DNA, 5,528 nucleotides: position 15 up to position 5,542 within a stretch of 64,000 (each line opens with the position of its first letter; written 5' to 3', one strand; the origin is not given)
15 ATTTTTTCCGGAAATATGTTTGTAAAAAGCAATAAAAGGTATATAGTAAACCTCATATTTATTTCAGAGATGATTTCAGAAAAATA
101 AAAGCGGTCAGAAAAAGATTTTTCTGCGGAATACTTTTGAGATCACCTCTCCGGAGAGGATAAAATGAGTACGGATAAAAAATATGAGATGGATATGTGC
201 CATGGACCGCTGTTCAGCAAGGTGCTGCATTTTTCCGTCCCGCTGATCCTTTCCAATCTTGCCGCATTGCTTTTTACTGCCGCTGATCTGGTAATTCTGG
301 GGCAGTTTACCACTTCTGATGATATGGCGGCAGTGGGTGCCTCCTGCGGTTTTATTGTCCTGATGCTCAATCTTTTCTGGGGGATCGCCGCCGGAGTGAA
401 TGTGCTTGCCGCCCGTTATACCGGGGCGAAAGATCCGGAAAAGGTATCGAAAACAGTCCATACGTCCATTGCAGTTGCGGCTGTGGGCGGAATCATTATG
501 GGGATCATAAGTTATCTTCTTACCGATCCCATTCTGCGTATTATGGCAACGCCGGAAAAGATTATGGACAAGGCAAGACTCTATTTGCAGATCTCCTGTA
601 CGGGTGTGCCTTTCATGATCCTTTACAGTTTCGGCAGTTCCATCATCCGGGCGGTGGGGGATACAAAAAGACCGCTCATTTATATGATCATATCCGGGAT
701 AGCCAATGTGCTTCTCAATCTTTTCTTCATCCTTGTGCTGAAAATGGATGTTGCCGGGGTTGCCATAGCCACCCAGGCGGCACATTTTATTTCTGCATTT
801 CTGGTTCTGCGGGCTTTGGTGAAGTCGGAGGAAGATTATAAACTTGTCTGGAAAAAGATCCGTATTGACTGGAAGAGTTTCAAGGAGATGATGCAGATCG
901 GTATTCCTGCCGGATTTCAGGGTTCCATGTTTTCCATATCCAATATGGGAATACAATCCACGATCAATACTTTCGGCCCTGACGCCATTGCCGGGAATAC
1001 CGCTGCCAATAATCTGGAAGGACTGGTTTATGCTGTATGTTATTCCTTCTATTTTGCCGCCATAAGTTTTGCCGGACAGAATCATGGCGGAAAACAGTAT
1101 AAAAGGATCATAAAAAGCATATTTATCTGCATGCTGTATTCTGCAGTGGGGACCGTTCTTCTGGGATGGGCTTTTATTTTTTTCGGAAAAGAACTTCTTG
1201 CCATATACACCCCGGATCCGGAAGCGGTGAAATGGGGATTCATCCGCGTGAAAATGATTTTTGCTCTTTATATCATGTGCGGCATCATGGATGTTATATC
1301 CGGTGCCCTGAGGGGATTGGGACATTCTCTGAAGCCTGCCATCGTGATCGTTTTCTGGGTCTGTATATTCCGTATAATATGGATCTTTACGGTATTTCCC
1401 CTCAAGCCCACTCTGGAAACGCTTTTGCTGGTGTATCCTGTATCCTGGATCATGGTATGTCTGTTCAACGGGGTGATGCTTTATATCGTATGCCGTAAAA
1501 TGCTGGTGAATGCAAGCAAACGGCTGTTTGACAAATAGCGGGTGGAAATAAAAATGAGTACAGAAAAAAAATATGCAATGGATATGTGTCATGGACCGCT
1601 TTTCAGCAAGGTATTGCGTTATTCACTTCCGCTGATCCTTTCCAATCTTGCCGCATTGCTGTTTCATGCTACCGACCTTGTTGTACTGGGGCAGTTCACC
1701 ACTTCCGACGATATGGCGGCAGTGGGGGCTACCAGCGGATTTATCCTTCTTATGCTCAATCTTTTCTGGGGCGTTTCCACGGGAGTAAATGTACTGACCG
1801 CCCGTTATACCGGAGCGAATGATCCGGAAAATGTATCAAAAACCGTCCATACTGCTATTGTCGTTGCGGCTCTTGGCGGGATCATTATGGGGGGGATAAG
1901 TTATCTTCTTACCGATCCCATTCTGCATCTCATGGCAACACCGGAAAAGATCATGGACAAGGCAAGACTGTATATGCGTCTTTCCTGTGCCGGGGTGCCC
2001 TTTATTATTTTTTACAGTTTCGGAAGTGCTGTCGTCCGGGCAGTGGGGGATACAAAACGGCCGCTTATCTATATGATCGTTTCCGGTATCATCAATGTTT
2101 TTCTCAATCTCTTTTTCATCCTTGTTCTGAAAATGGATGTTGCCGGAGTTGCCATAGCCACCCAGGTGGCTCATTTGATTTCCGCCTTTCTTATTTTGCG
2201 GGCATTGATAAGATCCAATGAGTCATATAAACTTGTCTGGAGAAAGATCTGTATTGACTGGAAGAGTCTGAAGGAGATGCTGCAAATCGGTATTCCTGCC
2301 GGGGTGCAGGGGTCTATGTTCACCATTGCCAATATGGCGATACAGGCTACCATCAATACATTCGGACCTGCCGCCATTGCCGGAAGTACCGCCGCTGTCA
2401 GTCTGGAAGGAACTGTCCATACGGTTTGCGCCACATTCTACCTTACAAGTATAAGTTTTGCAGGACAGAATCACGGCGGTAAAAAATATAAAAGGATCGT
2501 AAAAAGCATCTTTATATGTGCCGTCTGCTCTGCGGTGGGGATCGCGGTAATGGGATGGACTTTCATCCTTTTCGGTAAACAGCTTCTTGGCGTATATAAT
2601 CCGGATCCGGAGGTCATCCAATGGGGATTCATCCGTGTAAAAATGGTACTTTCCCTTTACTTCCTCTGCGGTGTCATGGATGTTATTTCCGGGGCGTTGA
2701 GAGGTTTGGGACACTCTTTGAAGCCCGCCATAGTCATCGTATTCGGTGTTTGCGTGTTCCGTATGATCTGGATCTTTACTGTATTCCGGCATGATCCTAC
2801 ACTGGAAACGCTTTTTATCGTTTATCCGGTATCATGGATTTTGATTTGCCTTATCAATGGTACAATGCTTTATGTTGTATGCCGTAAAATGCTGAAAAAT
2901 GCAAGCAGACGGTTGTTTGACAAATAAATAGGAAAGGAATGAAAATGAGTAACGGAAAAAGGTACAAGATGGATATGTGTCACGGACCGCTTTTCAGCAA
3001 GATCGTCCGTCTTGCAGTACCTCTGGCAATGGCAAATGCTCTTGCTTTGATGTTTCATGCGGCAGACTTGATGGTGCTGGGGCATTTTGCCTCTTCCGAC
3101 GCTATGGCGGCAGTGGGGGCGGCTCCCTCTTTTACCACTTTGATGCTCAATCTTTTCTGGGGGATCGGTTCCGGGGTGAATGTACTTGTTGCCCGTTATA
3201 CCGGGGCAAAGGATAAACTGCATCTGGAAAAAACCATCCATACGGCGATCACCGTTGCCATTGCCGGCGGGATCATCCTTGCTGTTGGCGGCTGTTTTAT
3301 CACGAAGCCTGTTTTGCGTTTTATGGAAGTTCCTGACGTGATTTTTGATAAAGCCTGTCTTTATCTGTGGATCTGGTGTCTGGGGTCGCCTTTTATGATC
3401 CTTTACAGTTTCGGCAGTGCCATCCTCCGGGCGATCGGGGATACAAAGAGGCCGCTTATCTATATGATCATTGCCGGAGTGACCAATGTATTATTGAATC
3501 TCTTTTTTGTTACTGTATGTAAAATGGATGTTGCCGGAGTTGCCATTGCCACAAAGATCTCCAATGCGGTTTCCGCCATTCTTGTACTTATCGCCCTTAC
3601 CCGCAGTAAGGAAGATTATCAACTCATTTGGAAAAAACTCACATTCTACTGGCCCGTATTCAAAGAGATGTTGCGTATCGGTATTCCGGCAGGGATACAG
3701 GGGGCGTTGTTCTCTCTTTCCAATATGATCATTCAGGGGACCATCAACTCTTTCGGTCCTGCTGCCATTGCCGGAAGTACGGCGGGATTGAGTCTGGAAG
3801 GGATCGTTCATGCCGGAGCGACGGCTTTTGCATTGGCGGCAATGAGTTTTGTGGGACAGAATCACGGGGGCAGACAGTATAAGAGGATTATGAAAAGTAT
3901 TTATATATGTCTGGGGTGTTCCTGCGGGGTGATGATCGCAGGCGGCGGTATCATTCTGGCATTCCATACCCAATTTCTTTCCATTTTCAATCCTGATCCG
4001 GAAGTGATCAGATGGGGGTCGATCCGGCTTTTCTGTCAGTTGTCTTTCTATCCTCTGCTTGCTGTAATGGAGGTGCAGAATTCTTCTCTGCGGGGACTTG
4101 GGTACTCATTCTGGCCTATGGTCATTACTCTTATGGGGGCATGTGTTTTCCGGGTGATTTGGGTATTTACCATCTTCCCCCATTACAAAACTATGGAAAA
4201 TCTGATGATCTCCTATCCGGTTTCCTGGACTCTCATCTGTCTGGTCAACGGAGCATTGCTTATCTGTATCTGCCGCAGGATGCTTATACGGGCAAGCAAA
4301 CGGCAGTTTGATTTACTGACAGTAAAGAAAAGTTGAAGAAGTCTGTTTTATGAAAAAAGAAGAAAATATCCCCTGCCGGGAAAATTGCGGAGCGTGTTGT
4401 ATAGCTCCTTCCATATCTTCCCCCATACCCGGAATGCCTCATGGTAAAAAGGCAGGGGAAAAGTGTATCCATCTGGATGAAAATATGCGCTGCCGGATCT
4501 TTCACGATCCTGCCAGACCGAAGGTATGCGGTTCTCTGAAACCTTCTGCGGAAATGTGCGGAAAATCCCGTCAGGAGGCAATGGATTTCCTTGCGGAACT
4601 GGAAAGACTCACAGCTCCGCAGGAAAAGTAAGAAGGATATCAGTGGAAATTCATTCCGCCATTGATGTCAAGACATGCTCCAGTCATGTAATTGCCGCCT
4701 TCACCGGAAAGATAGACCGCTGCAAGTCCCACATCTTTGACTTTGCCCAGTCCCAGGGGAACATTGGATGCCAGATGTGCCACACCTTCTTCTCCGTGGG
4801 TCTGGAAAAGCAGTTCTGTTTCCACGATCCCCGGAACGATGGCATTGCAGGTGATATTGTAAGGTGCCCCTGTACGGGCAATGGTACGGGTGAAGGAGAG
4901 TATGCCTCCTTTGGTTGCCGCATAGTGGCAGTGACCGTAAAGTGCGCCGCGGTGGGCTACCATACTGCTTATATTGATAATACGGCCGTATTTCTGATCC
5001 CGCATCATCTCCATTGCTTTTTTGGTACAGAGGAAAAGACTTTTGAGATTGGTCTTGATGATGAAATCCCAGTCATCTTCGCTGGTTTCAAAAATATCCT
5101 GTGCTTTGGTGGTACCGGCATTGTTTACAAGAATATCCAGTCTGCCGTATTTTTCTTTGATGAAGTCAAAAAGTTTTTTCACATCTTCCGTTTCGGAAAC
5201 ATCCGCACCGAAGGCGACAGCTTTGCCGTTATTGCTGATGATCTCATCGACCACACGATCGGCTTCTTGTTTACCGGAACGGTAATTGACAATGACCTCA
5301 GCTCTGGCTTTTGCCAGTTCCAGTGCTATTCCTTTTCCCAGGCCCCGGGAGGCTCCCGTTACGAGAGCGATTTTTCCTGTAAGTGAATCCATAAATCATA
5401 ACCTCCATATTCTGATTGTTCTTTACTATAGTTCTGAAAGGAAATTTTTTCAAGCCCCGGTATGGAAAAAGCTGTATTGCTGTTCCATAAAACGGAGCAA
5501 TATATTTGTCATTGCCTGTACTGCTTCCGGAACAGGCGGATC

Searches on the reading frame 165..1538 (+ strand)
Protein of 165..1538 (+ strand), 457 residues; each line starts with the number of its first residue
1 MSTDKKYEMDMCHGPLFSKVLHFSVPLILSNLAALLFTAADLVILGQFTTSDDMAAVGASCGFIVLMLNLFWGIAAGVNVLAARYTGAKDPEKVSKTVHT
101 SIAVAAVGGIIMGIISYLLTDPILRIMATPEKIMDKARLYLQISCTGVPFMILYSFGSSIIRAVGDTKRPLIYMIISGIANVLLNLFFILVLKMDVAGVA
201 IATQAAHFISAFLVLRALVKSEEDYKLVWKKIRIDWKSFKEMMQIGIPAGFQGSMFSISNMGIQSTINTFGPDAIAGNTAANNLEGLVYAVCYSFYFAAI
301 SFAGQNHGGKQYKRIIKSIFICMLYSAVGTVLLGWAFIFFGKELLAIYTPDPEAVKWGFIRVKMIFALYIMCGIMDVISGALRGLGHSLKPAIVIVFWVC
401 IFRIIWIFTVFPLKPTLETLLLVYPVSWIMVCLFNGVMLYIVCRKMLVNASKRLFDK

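Call 58: search_protein_families(library=pfam, proteins=[window:165-1538:+], max_evalue=0.0001)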
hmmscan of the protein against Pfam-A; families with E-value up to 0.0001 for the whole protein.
window:165-1538:+ (457 aa): 1 family
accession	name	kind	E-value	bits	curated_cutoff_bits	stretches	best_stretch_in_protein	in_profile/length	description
PF01554.23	MatE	-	1.1e-43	149.2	24.9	2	26-186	1-160/161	MatE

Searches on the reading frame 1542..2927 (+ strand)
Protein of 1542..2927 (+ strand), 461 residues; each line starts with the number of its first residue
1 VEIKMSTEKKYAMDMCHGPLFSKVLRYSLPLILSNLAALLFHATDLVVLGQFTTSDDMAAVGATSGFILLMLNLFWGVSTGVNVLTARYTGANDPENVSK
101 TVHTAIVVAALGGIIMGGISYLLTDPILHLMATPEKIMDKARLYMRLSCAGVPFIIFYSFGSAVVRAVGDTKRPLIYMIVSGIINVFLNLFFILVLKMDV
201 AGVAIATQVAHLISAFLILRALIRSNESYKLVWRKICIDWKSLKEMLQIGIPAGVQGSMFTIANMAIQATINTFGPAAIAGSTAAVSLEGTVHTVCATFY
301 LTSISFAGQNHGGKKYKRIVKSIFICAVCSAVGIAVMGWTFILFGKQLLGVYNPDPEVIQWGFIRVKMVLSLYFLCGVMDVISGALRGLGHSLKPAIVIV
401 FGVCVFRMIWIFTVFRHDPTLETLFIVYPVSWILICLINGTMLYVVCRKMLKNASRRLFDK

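Call 58: search_protein_families(library=pfam, proteins=[window:1542-2927:+], max_evalue=0.0001)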
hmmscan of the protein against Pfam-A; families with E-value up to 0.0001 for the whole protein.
window:1542-2927:+ (461 aa): 1 family
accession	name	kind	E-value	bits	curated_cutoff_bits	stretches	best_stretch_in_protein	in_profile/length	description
PF01554.23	MatE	-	3.6e-41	141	24.9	2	30-190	1-160/161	MatE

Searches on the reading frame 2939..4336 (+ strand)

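Call 58: search_protein_families(library=pfam, proteins=[window:2939-4336:+], max_evalue=0.0001)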
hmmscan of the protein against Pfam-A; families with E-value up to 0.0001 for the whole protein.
window:2939-4336:+ (465 aa): 1 family
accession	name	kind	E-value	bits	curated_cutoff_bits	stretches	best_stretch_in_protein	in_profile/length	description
PF01554.23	MatE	-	6.1e-46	156.5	24.9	2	28-188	1-160/161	MatE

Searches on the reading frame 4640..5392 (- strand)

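Call 80: search_protein_families(library=pfam, proteins=[window:4640-5392:-], max_evalue=0.01)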
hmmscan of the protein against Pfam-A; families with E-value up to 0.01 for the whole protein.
window:4640-5392:- (250 aa): 4 families
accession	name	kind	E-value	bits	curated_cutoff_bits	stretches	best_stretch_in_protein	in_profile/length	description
PF13561.12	adh_short_C2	-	1.7e-56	191.9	27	1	13-248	1-236/236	Enoyl-(Acyl carrier protein) reductase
PF00106.31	adh_short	-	1.8e-56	191.2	26.6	1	7-195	1-187/195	short chain dehydrogenase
PF08659.16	KR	-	1.3e-11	45.2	22.6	1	10-177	4-169/180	KR domain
PF13460.12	NAD_binding_10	-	0.0066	16.8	27.2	1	13-147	1-102/184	NAD(P)H-binding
